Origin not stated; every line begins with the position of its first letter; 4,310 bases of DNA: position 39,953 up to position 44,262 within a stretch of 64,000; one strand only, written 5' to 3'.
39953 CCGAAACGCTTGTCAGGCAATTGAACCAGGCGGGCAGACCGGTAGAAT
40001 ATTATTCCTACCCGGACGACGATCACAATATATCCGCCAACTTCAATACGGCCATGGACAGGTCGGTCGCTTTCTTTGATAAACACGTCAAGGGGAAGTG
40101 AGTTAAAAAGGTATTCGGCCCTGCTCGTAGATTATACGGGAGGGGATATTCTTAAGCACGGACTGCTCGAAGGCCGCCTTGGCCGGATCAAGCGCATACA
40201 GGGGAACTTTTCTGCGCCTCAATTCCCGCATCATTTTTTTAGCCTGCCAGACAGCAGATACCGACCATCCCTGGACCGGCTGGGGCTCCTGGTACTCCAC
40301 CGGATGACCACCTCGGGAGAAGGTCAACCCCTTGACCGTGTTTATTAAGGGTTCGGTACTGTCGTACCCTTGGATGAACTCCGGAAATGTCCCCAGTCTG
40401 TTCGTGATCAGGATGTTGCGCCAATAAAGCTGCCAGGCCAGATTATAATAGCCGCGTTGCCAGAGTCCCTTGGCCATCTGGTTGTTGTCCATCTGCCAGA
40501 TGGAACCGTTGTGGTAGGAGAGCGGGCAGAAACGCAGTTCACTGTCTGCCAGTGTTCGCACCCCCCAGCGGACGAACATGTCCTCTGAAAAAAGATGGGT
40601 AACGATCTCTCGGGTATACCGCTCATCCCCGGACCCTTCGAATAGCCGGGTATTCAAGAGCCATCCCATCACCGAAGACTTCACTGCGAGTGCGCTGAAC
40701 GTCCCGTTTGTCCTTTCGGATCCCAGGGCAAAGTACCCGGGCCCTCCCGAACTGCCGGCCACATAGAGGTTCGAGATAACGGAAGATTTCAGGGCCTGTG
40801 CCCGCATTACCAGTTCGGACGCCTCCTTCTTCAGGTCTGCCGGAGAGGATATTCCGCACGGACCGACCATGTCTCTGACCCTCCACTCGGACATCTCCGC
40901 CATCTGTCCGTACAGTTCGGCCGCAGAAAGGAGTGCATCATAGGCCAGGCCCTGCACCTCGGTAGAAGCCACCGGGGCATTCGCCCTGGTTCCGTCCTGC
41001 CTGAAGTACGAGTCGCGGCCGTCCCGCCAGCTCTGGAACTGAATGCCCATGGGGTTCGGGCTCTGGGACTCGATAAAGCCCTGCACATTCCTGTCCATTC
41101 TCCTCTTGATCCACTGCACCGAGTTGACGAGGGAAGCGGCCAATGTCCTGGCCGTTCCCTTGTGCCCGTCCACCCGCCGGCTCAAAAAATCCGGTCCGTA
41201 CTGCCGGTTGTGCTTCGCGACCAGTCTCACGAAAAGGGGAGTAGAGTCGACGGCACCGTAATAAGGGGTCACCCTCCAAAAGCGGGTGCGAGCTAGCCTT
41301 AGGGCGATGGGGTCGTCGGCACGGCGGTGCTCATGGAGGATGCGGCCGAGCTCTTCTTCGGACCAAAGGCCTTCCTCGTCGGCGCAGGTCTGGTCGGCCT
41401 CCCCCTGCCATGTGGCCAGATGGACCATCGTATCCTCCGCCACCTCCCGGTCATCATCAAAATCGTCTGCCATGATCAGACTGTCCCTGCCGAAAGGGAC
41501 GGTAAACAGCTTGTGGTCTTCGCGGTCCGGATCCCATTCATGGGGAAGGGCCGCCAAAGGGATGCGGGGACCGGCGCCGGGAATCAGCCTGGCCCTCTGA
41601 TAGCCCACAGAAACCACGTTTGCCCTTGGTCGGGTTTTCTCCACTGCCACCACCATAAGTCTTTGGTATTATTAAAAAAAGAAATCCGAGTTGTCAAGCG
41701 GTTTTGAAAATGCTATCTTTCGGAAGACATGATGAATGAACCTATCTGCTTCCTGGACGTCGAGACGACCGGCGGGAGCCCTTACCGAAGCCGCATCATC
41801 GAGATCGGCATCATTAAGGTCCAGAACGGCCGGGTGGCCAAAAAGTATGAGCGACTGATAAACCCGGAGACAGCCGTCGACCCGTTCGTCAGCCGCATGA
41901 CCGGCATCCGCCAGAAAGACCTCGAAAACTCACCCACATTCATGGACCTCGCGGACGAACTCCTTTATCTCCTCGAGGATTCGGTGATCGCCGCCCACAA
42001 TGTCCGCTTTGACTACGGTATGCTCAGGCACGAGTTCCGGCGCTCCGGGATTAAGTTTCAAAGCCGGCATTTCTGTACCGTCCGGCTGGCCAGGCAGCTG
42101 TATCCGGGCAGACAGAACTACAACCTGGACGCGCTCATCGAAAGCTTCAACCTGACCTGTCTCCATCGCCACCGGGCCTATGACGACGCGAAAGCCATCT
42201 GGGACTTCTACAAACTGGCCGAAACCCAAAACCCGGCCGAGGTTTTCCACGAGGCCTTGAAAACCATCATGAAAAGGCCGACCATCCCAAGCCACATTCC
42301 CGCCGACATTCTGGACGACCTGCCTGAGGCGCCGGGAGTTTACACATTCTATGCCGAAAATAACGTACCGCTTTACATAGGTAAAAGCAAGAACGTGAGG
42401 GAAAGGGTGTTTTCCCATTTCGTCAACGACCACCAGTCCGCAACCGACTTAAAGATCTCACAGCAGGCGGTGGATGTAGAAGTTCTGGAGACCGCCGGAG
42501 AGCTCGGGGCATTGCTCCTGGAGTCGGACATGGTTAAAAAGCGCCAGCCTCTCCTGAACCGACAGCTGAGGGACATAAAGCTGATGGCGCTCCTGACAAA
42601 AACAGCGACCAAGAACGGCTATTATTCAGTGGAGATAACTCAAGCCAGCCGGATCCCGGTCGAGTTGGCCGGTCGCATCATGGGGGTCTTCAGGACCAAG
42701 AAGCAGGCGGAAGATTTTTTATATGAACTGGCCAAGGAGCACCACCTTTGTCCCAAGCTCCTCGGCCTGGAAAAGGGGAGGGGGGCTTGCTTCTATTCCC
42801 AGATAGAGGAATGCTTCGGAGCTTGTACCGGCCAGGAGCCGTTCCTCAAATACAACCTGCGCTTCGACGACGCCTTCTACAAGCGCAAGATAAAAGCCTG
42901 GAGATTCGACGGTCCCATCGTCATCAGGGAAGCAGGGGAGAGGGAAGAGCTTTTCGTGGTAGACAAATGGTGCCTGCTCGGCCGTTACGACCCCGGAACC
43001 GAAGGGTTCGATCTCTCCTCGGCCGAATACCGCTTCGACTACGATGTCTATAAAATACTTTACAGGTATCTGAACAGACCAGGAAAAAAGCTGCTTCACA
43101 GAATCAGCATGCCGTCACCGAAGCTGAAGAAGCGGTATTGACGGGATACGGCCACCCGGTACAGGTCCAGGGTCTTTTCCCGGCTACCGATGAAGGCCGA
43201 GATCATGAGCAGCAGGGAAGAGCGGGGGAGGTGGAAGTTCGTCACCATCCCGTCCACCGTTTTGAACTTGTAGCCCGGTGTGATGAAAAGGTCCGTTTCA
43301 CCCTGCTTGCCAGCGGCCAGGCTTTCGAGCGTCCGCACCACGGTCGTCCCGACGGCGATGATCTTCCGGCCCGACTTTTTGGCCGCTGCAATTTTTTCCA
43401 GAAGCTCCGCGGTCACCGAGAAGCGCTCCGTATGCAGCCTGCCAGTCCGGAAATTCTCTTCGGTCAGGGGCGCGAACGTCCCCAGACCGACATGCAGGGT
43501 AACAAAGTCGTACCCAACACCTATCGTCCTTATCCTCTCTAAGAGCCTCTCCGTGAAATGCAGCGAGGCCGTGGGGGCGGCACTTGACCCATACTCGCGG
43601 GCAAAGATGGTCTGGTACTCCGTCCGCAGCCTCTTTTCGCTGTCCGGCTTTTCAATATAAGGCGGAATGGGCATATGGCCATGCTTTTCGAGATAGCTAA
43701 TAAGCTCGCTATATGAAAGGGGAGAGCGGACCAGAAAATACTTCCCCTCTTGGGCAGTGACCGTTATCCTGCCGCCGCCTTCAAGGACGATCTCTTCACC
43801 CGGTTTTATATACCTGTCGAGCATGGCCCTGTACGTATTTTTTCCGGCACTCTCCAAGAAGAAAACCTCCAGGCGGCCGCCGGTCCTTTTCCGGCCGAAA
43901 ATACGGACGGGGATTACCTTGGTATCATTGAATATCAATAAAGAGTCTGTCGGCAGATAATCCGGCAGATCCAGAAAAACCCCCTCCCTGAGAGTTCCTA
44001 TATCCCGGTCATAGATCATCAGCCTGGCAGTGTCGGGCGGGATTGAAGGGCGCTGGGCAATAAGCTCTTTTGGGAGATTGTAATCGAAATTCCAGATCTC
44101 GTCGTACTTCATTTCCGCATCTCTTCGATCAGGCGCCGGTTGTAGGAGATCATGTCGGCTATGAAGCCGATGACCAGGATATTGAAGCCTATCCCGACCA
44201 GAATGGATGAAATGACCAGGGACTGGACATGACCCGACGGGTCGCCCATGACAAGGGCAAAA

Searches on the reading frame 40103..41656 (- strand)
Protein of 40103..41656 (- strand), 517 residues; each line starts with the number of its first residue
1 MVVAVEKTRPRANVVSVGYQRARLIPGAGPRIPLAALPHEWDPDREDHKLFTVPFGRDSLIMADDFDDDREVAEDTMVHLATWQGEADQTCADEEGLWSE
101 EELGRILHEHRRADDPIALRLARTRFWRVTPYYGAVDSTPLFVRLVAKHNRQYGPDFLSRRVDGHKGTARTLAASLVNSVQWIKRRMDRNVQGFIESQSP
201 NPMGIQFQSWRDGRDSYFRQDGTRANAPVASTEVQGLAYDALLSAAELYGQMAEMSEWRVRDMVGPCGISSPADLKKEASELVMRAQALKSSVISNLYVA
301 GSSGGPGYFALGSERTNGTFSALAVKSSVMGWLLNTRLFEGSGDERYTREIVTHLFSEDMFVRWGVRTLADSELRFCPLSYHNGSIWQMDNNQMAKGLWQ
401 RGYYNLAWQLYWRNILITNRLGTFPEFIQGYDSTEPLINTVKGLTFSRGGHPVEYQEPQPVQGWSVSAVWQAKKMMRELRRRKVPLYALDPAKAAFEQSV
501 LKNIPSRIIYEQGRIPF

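Call 26: search_protein_families(library=pfam, proteins=[window:40103-41656:-], max_evalue=0.00001)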
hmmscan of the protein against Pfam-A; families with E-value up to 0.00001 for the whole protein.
window:40103-41656:- (517 aa): 1 family
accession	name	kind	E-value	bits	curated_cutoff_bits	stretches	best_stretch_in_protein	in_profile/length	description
PF22422.2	MGH1-like_GH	-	1.4e-07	31.9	27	0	338-410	247-320/356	Mannosylglycerate hydrolase MGH1-like glycoside hydrolase domain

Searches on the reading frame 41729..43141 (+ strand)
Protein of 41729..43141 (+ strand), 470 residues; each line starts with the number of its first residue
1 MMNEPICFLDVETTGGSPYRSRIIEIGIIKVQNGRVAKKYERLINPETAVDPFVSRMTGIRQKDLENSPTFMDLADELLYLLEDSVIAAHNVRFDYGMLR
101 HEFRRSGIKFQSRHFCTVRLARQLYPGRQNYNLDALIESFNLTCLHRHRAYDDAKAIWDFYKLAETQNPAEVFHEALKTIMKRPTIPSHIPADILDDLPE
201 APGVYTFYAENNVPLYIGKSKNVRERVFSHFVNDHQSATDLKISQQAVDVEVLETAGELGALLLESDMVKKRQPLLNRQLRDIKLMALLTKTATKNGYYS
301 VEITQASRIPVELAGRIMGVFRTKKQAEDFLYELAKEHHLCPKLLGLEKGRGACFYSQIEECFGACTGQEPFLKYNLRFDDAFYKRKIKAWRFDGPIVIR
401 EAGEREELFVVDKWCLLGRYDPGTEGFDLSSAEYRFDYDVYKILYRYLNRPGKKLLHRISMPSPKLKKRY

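Call 26: search_protein_families(library=pfam, proteins=[window:41729-43141:+], max_evalue=0.00001)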
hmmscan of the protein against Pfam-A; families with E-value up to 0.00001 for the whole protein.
window:41729-43141:+ (470 aa): 2 families
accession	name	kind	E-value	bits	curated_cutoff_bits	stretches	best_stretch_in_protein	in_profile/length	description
PF00929.31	RNase_T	-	3.1e-35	122.6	24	1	8-157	2-160/164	Exonuclease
PF16473.11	Rv2179c-like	-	1.2e-07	32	27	1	8-156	4-168/177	3'-5' exoribonuclease Rv2179c-like domain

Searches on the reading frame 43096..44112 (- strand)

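Call 103: search_protein_families(library=pfam, proteins=[window:43096-44112:-], max_evalue=0.000001)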
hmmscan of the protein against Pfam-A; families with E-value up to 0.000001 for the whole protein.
window:43096-44112:- (338 aa): 1 family
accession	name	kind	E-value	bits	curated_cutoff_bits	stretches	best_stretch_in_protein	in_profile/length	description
PF02547.20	Queuosine_synth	-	7.4e-112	374.1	25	1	8-337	3-322/322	Queuosine biosynthesis protein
